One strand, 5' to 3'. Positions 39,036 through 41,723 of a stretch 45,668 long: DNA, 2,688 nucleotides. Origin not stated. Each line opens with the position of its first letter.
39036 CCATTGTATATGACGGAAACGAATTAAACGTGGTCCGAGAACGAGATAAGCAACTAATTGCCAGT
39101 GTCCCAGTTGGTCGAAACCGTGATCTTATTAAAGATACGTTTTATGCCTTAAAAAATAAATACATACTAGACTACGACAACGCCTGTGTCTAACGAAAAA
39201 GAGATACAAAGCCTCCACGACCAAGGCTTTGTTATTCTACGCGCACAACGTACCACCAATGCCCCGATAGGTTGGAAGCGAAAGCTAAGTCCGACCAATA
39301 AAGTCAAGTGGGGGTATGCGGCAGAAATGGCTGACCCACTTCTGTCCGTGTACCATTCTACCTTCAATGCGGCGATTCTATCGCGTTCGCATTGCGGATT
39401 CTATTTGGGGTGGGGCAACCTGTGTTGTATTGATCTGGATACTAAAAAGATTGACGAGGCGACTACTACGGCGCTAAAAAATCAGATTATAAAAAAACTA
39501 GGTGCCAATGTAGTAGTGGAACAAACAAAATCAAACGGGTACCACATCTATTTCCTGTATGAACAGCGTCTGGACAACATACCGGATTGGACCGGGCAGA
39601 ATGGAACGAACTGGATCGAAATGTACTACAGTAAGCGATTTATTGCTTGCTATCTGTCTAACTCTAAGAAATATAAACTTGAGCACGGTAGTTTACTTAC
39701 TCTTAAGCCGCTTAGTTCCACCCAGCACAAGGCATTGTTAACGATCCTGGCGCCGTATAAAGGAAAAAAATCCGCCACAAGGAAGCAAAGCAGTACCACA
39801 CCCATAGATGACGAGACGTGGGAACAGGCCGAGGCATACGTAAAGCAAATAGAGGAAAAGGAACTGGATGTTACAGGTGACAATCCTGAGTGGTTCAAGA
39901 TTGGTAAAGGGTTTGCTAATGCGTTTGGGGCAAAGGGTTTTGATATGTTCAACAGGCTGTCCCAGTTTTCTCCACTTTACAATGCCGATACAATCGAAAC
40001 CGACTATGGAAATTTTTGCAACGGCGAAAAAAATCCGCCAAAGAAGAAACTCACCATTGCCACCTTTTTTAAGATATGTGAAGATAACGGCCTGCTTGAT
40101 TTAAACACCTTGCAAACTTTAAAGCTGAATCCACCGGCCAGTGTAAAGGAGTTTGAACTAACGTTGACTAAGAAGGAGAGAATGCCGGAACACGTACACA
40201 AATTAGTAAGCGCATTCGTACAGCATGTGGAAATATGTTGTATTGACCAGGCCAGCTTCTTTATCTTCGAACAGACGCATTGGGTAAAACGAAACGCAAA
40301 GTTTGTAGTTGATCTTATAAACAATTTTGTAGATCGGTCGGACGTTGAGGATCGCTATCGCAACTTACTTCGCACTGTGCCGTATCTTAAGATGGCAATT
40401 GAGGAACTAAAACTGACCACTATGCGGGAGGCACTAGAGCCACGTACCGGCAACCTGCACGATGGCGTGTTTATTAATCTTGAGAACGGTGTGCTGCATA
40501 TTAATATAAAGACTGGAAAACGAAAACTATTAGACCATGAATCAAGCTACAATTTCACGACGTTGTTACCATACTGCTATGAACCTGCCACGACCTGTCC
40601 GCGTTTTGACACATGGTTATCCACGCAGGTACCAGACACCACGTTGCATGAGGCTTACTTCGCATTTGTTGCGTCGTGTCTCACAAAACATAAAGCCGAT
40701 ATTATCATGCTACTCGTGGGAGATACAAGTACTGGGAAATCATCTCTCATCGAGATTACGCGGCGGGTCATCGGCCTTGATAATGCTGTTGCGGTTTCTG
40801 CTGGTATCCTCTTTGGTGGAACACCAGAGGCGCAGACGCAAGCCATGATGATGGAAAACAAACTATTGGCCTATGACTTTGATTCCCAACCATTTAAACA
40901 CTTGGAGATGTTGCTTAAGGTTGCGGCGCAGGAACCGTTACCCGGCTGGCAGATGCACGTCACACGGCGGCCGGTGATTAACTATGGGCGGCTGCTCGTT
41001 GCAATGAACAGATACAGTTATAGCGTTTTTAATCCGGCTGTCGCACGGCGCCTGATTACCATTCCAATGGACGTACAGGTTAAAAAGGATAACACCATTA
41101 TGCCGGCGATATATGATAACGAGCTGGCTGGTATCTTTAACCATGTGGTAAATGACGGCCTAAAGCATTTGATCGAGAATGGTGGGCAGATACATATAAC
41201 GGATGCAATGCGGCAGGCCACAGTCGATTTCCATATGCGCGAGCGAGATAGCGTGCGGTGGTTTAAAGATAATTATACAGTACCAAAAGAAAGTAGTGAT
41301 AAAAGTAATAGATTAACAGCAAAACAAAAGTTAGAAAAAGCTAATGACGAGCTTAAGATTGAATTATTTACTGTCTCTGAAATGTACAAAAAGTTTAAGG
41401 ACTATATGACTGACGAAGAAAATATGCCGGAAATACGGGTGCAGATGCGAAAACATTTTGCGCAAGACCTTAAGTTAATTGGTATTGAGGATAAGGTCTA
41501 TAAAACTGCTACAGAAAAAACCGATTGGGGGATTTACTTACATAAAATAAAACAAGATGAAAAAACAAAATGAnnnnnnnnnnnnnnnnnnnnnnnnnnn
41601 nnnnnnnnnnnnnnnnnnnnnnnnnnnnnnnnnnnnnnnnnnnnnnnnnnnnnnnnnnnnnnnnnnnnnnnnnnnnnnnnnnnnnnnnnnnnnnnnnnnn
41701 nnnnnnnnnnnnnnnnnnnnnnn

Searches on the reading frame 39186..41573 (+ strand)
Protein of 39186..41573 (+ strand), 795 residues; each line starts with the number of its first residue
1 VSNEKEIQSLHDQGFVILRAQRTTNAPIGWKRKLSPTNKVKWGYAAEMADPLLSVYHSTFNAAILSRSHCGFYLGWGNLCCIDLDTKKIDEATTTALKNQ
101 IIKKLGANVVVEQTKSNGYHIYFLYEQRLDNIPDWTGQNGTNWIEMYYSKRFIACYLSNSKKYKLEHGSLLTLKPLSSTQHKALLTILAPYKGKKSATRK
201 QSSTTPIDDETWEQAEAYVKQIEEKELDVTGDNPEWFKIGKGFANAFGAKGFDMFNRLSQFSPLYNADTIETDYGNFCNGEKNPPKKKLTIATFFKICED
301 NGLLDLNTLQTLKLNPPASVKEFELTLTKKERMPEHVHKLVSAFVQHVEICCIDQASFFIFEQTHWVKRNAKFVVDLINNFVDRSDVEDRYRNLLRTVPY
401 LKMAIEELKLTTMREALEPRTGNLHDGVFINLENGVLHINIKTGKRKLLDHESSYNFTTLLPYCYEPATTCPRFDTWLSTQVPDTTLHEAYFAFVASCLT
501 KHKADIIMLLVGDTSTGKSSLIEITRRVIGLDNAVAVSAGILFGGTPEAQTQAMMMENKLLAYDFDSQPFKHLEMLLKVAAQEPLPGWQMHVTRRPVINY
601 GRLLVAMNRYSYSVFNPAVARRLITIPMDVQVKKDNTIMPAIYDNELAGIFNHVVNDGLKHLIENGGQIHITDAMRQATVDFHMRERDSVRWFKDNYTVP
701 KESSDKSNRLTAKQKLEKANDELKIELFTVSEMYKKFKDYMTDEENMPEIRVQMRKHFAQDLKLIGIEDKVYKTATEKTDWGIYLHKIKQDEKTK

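Call 11: search_protein_families(library=pfam, proteins=[window:39186-41573:+], max_evalue=0.01)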
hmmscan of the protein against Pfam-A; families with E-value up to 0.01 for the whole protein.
window:39186-41573:+ (795 aa): 3 families
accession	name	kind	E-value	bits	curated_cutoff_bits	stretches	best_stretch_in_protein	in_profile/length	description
PF08707.16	PriCT_2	-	0.00021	22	22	1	229-297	12-76/77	Primase C terminal 2 (PriCT-2)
PF08706.16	D5_N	-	0.00035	21.3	22.4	1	420-479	85-141/145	D5 N terminal like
PF19263.5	DUF5906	-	0.0013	19.8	27.6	0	510-609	1-102/114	Family of unknown function (DUF5906)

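Call 12: search_protein_families(library=phrogs, proteins=[window:39186-41573:+], max_evalue=0.01)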
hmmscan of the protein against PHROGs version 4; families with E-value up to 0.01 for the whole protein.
window:39186-41573:+ (795 aa): 10 families
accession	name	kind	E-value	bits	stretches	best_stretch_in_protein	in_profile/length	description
phrog_1156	-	DNA, RNA and nucleotide metabolism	3e-27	96.5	1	70-749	67-787/855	DNA primase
phrog_1829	-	DNA, RNA and nucleotide metabolism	2.1e-25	90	1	338-743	331-739/772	DNA primase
phrog_864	-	DNA, RNA and nucleotide metabolism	4.1e-20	72.9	2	336-540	210-400/1064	DNA primase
phrog_6088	-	DNA, RNA and nucleotide metabolism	1.1e-18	68.1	1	352-786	351-764/772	DNA primase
phrog_3022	-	DNA, RNA and nucleotide metabolism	1.2e-13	51.4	1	37-313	31-328/788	DNA primase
phrog_2478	-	DNA, RNA and nucleotide metabolism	1e-12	48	1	353-697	426-776/854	DNA polymerase/primase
phrog_14787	-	unknown function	1.3e-07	32.4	1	207-302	209-296/299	-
phrog_8643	-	DNA, RNA and nucleotide metabolism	1.1e-06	29.5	1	58-155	72-166/179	DNA polymerase/primase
phrog_7601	-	unknown function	0.0013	19.1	0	619-773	131-261/289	-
phrog_16213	-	DNA, RNA and nucleotide metabolism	0.0021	17.4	1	429-577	315-466/732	DNA primase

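Call 16: find_related_loci(query=window:39186-41573:+, collection=viral_contigs, flank=6000)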
Query window:39186-41573:+ (795 aa) in viral_contigs; peptide patterns used: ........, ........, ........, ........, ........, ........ (x = any residue, [..] = any of these).
10 stretches matched a pattern; 9 encode a relative of the query (tblastn E <= 1e-3); 9 distinct loci.
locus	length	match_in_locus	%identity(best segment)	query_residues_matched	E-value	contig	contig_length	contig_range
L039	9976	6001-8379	77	1-789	0e+0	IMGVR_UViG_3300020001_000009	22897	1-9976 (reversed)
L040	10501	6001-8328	64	4-775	0e+0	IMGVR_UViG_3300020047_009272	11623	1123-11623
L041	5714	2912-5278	64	4-785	0e+0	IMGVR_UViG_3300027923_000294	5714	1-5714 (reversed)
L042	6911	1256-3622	63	4-785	0e+0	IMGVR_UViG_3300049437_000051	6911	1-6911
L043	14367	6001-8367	63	4-785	0e+0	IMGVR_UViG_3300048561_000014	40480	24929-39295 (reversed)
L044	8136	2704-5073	62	4-790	0e+0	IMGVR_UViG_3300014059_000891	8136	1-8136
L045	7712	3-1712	76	216-785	0e+0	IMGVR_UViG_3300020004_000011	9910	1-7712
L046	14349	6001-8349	60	1-787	0e+0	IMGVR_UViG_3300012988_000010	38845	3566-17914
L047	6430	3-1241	67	364-775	0e+0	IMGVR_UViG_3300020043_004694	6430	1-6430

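Call 33: search_solved_structures(query=window:39186-41573:+, max_evalue=1)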
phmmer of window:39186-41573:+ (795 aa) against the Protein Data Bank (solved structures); distinct sequences matched with E-value up to 1: 2.
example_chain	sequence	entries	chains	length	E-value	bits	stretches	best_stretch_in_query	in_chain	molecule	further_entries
3guz_A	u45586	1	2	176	0.38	12.2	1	394-429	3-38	Pantothenate synthetase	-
1iho_A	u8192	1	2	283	0.77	11.2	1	394-429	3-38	PANTOATE--BETA-ALANINE LIGASE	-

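Call 40: find_homologous_proteins(query=window:39186-41573:+, max_evalue=1e-10)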
Query window:39186-41573:+ (795 aa): 66 proteins with E <= 1e-10 among 8000 candidates.
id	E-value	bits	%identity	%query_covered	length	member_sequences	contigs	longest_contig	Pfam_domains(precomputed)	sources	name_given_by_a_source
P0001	0.0e+0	1847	100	100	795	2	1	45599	-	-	-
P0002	0.0e+0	1434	77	99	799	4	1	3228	PF08707.17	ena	-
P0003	0.0e+0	1396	76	97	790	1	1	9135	PF08706.17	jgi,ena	-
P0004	0.0e+0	1366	75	97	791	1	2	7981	-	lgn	-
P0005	0.0e+0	1343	71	99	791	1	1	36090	PF08707.17,PF08706.17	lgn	-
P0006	0.0e+0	1329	72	99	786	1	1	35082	PF08706.17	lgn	-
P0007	0.0e+0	1320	71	99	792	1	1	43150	PF08707.17,PF08706.17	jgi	jgi:hypothetical protein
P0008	0.0e+0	1300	70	99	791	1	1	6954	-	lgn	-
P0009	0.0e+0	1299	70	99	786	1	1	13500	PF08707.17,PF08706.17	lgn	-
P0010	0.0e+0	1296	70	99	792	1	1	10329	-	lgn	-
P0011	0.0e+0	1263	68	99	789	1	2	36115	PF08707.17,PF08706.17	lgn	-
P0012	0.0e+0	1257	70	97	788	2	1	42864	PF08707.17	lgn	-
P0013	0.0e+0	1255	68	99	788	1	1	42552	PF08706.17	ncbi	-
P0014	0.0e+0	1253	68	97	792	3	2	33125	PF08707.17,PF08706.17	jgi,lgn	jgi:hypothetical protein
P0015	0.0e+0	1249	67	99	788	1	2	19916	PF08707.17,PF08706.17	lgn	-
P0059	1.7e-292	991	56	97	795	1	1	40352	PF19263.6,PF08707.17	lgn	-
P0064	3.2e-185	636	39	97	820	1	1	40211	PF19263.6,PF08707.17,PF08706.17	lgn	-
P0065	1.2e-179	618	38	99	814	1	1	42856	PF19263.6,PF08707.17,PF09250.17,PF08706.17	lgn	-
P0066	2.4e-97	345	31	92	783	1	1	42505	PF19263.6,PF08707.17,PF08706.17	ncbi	-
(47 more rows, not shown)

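Call 42: find_encoding_contigs(protein=P0013, flank=4000, max_places=2)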
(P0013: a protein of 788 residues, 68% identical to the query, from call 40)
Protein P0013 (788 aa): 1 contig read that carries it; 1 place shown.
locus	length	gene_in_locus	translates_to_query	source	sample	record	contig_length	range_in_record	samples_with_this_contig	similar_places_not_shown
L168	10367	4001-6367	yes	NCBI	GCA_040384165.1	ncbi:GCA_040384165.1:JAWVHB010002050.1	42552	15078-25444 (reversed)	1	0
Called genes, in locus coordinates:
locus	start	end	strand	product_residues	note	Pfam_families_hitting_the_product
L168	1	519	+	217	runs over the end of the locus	-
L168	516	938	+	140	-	-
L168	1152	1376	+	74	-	-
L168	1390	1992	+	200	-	-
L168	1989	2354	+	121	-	-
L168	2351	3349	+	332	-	-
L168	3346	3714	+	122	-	-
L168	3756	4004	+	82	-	-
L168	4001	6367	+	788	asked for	PF08706:D5_N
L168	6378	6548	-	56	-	-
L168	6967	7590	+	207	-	PF03592:Terminase_2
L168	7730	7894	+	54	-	-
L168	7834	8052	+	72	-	-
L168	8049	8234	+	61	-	-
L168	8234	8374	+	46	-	-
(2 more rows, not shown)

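Call 43: find_encoding_contigs(protein=P0066, flank=4000, max_places=2)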
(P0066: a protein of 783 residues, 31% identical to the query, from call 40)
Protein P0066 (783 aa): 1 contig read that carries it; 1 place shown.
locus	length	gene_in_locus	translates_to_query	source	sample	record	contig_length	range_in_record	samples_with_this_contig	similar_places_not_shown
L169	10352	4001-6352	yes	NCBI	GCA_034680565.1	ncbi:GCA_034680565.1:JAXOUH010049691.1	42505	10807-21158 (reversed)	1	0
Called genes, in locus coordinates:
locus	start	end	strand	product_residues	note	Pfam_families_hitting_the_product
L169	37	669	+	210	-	-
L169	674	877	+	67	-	-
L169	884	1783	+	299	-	PF12851:Tet_JBP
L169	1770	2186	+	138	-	-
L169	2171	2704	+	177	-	PF13522:GATase_6 (weak), PF13537:GATase_7 (weak)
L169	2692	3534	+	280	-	PF18724:ADDT, PF18746:aGPT-Pplase3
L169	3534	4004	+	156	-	-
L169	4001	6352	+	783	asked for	PF08707:PriCT_2 (weak), PF08706:D5_N (weak), PF19263:DUF5906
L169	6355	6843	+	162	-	-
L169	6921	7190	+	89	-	-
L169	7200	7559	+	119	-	-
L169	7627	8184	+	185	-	PF13392:HNH_3, PF07460:NUMOD3 (weak)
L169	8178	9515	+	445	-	-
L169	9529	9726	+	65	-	-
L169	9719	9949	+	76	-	-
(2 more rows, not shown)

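Call 45: find_encoding_contigs(protein=P0064, flank=4000, max_places=1)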
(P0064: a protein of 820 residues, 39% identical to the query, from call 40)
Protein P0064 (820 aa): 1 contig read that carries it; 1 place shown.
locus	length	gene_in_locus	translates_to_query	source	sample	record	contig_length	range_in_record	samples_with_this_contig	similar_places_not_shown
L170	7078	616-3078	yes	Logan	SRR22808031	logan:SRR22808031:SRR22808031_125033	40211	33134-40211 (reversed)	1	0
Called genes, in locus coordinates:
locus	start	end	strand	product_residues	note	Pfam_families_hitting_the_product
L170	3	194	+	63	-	?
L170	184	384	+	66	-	-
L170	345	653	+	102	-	-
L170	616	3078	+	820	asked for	PF08707:PriCT_2, PF08706:D5_N (weak), PF19263:DUF5906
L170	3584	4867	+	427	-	PF00535:Glycos_transf_2 (weak)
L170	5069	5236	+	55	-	-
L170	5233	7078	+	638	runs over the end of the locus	PF01370:Epimerase, PF04321:RmlD_sub_bind, PF02719:Polysacc_synt_2 (weak), PF16363:GDP_Man_Dehyd, PF08421:Methyltransf_13, PF13489:Methyltransf_23 (weak), PF08484:Methyltransf_14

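Call 46: find_encoding_contigs(protein=P0065, flank=4000, max_places=1)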
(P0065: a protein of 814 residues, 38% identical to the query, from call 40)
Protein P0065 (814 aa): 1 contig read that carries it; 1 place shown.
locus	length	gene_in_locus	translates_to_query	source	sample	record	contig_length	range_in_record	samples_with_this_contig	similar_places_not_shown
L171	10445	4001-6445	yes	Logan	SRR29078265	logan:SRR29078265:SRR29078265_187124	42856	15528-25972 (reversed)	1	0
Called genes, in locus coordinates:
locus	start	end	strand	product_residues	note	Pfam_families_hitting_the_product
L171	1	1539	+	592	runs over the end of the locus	PF01612:DNA_pol_A_exo1, PF00476:DNA_pol_A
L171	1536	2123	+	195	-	PF12684:DUF3799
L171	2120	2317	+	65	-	-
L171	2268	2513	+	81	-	-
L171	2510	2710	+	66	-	-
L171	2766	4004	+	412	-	-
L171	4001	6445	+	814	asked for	PF09250:Prim-Pol (weak), PF08707:PriCT_2, PF08706:D5_N (weak), PF19263:DUF5906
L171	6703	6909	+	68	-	-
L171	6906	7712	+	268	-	PF00535:Glycos_transf_2, PF13641:Glyco_tranf_2_3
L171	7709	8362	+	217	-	PF25342:GT_PLOD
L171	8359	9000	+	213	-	-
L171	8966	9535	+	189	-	-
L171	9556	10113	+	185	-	PF03592:Terminase_2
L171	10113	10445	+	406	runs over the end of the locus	PF17288:Terminase_3C (weak)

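Call 47: find_encoding_contigs(protein=P0005, flank=4000, max_places=1)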
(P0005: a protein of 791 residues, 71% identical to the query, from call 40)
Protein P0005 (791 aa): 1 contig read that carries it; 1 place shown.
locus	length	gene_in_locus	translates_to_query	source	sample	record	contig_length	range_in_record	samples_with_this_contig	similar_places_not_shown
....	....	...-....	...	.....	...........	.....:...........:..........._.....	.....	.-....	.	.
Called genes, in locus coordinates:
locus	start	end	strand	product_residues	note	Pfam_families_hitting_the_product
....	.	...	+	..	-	?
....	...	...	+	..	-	-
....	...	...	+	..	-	-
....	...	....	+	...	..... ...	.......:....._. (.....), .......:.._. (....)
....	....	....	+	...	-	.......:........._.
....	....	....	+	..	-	-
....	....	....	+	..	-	-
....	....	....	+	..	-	-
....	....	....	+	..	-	-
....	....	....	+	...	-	-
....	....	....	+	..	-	-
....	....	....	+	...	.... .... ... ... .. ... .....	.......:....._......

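Call 48: find_encoding_contigs(protein=P0059, flank=4000, max_places=1)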
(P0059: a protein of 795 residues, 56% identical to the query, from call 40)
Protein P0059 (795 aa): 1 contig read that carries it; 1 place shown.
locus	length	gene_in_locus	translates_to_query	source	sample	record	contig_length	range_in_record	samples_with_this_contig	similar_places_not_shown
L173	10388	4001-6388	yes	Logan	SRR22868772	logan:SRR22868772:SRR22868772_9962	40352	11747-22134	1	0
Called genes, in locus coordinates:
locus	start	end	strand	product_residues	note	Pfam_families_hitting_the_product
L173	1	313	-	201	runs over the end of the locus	-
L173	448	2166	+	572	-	PF01612:DNA_pol_A_exo1, PF00476:DNA_pol_A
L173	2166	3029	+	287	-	PF00145:DNA_methylase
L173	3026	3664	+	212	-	-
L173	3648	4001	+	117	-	-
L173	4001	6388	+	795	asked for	PF19263:DUF5906 (faint), PF08707:PriCT_2 (weak)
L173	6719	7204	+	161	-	-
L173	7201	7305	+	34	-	-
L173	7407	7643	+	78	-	-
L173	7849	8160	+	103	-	-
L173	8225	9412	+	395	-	PF04466:Terminase_3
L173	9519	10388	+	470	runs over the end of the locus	PF04860:Phage_portal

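Call 51: search_dna_similar(query=window:39186-41573:+, collection=phages, mode=protein, max_rows=25)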
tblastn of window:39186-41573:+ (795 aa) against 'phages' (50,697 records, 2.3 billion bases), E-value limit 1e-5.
Records with a match: 38; places in all: 38; records where one place covers at least 80% of the query: 0.
Best place of each record, by identity: <60% 38.
By first word of the organism name: Streptococcus 19; Salmonella 6; Escherichia 4; Sashavirus 2; Parabacteroides 2; Bacteriophage 1; Streptomyces 1; Flyfo 1; Morganella 1; uncultured 1.
By host as written in the record: - 4; Salmonella enterica subsp. enterica serovar Kentucky 4; Streptococcus pyogenes MGAS315 2; Parabacteroides faecis DA672 2; Salmonella enterica serovar Typhiurium strain LT2 2; Streptococcus uberis C5072 1; Streptococcus uberis C9359 1; Streptococcus uberis C5388 1; and 21 more.
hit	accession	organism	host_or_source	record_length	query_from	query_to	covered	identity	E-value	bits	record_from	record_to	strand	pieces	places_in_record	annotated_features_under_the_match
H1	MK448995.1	Streptococcus phage Javan626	Streptococcus uberis C5072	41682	405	775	47%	25.7%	6e-10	69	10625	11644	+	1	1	DNA primase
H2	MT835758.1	Bacteriophage sp.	human fecal samples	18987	352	693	43%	26.9%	2e-18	97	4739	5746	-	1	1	record has no annotation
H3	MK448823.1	Streptococcus phage Javan633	Streptococcus uberis C9359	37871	430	775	44%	26.4%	2e-10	71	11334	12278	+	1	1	DNA primase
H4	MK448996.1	Streptococcus phage Javan628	Streptococcus uberis C5388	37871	430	775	44%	26.4%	2e-10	71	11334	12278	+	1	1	DNA primase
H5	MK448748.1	Streptococcus phage Javan389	Streptococcus parauberis KCTC_11980BP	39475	430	779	44%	24.0%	3e-8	64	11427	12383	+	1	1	DNA primase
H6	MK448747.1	Streptococcus phage Javan385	Streptococcus parauberis KCTC_11537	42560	430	779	44%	23.9%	1e-8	65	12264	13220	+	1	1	DNA primase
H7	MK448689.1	Streptococcus phage Javan163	Streptococcus dysgalactiae UT_4242_AB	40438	430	679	31%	27.4%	3e-8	64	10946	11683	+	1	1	DNA primase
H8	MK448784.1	Streptococcus phage Javan505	Streptococcus pyogenes MGAS2096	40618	430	679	31%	27.4%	3e-8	64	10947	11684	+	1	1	DNA primase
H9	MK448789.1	Streptococcus phage Javan513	Streptococcus pyogenes MGAS5005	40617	430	679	31%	27.4%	3e-8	64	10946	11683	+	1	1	DNA primase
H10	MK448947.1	Streptococcus phage Javan458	Streptococcus pyogenes ERR111889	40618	430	679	31%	27.4%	3e-8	64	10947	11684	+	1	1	DNA primase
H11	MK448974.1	Streptococcus phage Javan524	Streptococcus pyogenes MGAS9429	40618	430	679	31%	27.4%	3e-8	64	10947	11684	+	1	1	DNA primase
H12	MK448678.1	Streptococcus phage Javan135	Streptococcus dysgalactiae ERR085023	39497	430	679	31%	27.0%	5e-8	63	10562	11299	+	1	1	DNA primase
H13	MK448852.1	Streptococcus phage Javan140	Streptococcus dysgalactiae ERR085059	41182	430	679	31%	26.6%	2e-7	61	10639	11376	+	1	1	DNA primase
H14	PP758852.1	Streptococcus phage phiGBSVK-D_GBSInt2.2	Streptococcus agalactiae JN_AR_GBS124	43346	430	679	31%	26.6%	2e-7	61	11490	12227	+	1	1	DNA primase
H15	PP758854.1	Streptococcus phage phiGBSVK-D_GBSInt4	Streptococcus agalactiae JN_AR_GBS2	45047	430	679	31%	26.6%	2e-7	61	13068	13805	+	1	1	DNA primase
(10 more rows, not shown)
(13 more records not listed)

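Call 61: find_encoding_contigs(protein=P0004, flank=3000, max_places=1)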
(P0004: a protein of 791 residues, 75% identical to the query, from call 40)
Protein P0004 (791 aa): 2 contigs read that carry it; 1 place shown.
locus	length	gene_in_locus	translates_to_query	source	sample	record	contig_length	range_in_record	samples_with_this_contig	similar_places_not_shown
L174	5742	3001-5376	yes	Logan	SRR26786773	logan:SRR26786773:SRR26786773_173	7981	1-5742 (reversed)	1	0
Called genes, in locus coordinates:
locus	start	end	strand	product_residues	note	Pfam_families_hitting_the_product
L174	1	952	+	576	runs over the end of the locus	PF01612:DNA_pol_A_exo1, PF00476:DNA_pol_A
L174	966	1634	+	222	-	-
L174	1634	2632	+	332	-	-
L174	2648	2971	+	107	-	-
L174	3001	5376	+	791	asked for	-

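Call 62: find_encoding_contigs(protein=P0006, flank=3000, max_places=1)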
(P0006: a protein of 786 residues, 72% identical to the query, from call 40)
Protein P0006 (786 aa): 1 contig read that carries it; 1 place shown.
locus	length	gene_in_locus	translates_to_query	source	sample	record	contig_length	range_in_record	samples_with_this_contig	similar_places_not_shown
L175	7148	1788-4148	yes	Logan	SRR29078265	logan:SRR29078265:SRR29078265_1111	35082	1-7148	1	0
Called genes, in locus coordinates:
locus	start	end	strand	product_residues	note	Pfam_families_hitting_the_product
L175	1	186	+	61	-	?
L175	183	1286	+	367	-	PF01555:N6_N4_Mtase (faint), PF07669:Eco57I (faint)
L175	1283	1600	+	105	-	-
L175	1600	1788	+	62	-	-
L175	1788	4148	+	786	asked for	PF08706:D5_N (faint)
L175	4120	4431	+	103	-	-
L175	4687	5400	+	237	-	PF03592:Terminase_2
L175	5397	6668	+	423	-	PF17288:Terminase_3C (weak)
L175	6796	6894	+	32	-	-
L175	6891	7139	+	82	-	-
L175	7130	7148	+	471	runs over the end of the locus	PF04860:Phage_portal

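Call 63: find_encoding_contigs(protein=P0007, flank=3000, max_places=1)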
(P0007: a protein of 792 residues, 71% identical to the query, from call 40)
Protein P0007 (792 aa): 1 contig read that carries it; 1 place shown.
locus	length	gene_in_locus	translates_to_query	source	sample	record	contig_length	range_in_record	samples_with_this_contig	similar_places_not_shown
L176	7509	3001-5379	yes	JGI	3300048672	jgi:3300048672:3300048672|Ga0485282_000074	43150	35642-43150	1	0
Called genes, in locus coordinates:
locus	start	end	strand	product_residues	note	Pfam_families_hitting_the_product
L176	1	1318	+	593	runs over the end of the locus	PF01612:DNA_pol_A_exo1, PF00476:DNA_pol_A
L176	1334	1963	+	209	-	-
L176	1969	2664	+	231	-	PF02086:MethyltransfD12 (faint)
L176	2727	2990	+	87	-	-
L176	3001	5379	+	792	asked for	PF08707:PriCT_2 (weak), PF08706:D5_N (weak)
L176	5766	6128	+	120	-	PF18932:DUF5681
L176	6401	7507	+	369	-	?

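Call 64: find_encoding_contigs(protein=P0012, flank=3000, max_places=1)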
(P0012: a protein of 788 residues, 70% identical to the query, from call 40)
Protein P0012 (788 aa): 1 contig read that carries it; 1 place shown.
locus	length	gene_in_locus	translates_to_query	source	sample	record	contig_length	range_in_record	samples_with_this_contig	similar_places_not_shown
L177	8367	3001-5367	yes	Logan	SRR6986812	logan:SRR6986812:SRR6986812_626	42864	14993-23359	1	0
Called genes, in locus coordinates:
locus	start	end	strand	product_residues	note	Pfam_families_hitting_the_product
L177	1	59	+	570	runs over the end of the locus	PF01612:DNA_pol_A_exo1, PF00476:DNA_pol_A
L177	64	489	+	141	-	-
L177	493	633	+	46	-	-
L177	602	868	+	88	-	-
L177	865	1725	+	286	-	PF20691:TAGT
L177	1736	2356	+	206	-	-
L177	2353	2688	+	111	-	-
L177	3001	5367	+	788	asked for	PF08707:PriCT_2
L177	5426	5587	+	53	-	-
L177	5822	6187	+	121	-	PF18932:DUF5681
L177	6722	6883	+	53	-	-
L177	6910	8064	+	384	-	PF04466:Terminase_3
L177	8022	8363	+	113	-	-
